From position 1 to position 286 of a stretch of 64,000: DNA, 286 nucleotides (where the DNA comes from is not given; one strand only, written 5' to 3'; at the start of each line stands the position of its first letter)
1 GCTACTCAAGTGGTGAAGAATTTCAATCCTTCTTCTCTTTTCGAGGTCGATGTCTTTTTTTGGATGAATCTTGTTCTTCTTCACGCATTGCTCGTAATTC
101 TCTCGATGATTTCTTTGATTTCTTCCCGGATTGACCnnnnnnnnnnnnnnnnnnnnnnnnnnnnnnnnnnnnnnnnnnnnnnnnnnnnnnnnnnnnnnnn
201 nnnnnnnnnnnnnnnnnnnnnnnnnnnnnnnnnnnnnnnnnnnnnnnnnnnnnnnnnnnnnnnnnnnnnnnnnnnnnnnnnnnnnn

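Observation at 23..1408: Exosome cap protein Csl4 fused to two eukaryote-like RRM domains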

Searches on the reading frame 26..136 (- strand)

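Call 36: search_protein_families(library=pfam, proteins=[window:26-136:-], max_evalue=10)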
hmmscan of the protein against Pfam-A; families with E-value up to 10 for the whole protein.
seq(37 aa): 1 family
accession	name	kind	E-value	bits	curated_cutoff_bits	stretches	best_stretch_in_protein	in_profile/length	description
PF15299.11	ALS2CR8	-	2.2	8.6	28.9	1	2-36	35-69/235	Amyotrophic lateral sclerosis 2 chromosomal region candidate gene 8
